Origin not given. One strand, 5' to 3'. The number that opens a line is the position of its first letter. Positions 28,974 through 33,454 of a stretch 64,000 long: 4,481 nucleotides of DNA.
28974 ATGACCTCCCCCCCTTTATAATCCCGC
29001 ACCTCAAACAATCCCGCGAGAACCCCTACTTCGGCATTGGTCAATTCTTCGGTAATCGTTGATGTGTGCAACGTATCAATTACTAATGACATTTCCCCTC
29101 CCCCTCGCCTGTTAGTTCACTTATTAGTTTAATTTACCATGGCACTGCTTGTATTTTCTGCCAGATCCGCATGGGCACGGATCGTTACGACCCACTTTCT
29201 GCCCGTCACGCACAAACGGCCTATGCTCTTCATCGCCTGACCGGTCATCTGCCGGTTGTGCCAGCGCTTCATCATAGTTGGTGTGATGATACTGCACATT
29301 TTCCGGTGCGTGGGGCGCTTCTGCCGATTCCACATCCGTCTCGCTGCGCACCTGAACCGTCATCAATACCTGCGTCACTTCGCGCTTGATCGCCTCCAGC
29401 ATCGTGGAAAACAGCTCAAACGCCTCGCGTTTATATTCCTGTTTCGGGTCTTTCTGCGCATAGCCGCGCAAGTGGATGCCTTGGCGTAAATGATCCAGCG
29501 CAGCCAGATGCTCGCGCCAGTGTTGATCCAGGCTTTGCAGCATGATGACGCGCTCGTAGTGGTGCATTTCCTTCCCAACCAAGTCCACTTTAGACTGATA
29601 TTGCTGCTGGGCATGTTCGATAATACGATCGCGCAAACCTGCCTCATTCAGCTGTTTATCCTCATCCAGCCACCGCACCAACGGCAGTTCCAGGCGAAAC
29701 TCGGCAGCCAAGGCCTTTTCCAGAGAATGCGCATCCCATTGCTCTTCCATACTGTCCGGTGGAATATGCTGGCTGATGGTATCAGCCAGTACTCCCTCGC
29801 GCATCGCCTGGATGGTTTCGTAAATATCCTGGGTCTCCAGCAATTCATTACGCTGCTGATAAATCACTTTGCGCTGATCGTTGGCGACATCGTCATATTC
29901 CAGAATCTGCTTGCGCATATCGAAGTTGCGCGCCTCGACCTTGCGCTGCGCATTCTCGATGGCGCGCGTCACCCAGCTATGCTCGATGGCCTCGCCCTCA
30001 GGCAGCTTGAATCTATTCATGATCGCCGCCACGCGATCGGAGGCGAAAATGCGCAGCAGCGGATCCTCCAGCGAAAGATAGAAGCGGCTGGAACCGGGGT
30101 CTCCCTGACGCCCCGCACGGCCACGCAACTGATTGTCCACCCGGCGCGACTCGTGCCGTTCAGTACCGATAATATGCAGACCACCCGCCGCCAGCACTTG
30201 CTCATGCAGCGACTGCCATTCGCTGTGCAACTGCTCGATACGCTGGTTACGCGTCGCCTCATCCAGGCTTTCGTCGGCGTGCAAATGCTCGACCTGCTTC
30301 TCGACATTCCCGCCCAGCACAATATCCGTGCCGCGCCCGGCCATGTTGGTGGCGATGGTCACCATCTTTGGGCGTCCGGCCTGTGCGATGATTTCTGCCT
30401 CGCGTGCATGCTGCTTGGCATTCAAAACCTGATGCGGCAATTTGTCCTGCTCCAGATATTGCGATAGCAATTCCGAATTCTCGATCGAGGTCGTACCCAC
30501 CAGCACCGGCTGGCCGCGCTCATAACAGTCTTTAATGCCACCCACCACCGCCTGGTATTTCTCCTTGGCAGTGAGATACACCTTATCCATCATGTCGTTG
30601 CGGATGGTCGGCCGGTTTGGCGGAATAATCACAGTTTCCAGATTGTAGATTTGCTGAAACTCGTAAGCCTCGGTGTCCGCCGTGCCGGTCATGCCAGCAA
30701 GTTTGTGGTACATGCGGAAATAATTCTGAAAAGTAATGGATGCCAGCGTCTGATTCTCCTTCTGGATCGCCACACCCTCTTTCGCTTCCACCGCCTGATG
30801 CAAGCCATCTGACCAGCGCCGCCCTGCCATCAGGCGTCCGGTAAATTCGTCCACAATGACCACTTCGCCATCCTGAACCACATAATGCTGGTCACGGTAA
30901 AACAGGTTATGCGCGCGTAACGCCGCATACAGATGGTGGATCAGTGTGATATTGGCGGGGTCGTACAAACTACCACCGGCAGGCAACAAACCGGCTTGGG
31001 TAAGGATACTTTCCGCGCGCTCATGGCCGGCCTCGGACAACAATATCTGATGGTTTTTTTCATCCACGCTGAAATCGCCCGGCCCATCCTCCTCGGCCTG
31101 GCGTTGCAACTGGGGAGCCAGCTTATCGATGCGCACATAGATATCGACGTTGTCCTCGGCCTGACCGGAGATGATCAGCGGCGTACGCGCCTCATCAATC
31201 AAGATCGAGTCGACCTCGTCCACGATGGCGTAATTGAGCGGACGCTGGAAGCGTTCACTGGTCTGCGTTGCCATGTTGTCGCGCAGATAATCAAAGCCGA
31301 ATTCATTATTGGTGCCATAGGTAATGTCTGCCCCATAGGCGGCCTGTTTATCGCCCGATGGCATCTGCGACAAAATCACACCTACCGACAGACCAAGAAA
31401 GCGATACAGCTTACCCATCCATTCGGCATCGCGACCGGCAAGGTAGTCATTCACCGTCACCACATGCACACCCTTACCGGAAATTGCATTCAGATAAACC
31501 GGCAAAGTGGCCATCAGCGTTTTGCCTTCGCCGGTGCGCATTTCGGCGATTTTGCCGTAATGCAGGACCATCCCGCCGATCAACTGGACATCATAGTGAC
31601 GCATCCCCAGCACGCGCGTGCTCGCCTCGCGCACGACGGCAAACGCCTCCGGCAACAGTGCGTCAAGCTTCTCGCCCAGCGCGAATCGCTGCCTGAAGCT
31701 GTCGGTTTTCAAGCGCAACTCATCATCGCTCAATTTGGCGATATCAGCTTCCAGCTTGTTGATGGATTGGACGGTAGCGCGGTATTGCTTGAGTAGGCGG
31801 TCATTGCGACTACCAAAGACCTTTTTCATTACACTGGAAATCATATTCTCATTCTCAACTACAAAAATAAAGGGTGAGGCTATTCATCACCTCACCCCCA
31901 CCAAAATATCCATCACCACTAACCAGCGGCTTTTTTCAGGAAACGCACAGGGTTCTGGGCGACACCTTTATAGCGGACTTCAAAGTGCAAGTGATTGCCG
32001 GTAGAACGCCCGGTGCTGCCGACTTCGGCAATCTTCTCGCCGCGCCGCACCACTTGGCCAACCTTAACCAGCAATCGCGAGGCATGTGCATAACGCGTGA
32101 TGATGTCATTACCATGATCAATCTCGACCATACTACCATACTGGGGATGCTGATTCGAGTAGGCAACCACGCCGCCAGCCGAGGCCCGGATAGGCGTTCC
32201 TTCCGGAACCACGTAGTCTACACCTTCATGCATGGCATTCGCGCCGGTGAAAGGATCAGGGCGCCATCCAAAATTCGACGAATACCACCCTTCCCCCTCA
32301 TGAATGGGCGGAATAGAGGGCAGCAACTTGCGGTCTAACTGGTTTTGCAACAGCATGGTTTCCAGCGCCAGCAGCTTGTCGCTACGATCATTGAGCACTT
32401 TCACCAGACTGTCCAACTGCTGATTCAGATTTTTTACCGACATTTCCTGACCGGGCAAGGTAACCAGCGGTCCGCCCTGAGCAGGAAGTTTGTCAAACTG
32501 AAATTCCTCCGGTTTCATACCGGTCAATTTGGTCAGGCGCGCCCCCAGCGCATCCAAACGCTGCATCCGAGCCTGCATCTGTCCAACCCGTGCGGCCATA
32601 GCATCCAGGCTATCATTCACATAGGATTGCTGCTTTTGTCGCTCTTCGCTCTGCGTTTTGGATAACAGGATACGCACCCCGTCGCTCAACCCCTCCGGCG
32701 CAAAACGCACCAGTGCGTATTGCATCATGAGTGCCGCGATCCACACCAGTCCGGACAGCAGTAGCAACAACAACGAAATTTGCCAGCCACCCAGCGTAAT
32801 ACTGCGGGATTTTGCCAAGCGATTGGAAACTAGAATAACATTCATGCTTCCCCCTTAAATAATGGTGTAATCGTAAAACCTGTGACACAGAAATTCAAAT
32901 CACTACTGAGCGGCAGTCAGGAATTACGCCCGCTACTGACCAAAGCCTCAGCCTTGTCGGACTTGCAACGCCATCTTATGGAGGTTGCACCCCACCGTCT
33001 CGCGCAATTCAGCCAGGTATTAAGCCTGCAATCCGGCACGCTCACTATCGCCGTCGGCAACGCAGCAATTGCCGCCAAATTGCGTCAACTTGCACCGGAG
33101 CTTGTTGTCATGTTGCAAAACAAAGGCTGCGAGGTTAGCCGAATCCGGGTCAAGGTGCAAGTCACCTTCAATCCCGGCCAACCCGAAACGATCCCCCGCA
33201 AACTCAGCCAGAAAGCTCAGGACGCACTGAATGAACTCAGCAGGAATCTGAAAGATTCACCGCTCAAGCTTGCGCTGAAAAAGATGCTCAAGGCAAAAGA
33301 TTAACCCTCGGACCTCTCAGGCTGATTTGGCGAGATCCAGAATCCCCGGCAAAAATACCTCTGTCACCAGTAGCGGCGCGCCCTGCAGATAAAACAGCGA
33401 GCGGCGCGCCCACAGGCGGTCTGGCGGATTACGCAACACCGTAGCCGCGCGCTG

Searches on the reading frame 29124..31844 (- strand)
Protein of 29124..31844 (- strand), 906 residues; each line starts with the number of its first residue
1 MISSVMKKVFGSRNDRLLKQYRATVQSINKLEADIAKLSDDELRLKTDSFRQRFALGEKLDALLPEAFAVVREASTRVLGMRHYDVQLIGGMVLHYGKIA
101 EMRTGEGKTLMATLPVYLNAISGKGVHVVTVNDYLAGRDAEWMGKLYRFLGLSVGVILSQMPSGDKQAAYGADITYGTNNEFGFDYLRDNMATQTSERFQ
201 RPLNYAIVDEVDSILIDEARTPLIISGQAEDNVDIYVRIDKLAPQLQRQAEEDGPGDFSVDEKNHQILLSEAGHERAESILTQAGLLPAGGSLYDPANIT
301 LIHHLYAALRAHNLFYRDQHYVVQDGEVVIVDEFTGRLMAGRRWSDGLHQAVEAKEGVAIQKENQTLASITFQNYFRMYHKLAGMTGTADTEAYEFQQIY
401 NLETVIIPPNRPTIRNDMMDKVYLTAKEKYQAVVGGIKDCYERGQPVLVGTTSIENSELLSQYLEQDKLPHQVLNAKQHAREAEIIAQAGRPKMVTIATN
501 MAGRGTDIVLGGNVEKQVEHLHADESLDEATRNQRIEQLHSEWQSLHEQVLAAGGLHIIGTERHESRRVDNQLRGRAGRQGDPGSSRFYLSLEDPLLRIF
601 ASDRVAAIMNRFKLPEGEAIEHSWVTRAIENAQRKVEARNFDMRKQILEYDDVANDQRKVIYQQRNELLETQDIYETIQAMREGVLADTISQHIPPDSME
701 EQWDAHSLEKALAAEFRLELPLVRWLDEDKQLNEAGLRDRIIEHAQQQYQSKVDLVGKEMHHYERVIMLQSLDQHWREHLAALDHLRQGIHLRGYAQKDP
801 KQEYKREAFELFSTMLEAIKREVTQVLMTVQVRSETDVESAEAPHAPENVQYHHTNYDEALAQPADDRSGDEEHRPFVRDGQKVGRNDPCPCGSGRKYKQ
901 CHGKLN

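Call 82: search_protein_families(library=pfam, max_evalue=1e-8, proteins=[window:29124-31844:-])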
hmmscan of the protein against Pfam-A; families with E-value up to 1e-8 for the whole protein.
window:29124-31844:- (906 aa): 5 families
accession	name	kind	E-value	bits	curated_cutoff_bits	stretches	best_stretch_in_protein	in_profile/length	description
PF07517.20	SecA_DEAD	-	5.4e-134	446.4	24.6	1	6-397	1-290/290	SecA DEAD-like domain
PF21090.3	P-loop_SecA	-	1.7e-94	315.6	27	1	412-617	1-205/205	SecA P-loop domain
PF07516.18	SecA_SW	-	1.3e-71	241.3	26.7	1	619-831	1-200/200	SecA Wing and Scaffold domain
PF01043.26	SecA_PP_bind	-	1.1e-39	135.9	23.5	1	232-353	2-110/110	SecA preprotein cross-linking domain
PF02810.21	SEC-C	-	4e-10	39.8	20.4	1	886-904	1-19/19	SEC-C motif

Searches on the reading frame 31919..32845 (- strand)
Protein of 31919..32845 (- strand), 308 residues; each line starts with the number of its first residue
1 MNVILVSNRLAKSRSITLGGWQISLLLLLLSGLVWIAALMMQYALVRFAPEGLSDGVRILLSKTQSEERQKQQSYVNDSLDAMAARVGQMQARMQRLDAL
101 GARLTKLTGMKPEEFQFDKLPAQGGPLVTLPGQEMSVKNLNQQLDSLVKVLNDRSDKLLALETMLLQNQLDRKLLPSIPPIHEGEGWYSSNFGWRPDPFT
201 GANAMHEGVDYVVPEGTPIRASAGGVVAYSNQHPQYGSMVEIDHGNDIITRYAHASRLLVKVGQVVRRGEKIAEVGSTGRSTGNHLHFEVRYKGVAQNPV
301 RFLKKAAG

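Call 82: search_protein_families(library=pfam, max_evalue=1e-8, proteins=[window:31919-32845:-])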
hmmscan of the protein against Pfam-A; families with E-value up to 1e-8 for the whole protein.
window:31919-32845:- (308 aa): 1 family
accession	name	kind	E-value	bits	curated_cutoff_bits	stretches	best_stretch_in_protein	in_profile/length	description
PF01551.29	Peptidase_M23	-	3.4e-34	117.4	28.7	1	205-299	2-96/96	Peptidase family M23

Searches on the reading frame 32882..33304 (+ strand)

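Call 82: search_protein_families(library=pfam, max_evalue=1e-8, proteins=[window:32882-33304:+])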
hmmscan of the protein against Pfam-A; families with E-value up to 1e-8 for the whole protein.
window:32882-33304:+ (140 aa): 1 family
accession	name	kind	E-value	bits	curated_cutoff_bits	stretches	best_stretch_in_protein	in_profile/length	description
PF05258.17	DciA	-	4.5e-13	49.7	24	1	14-90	12-89/89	Dna[CI] antecedent, DciA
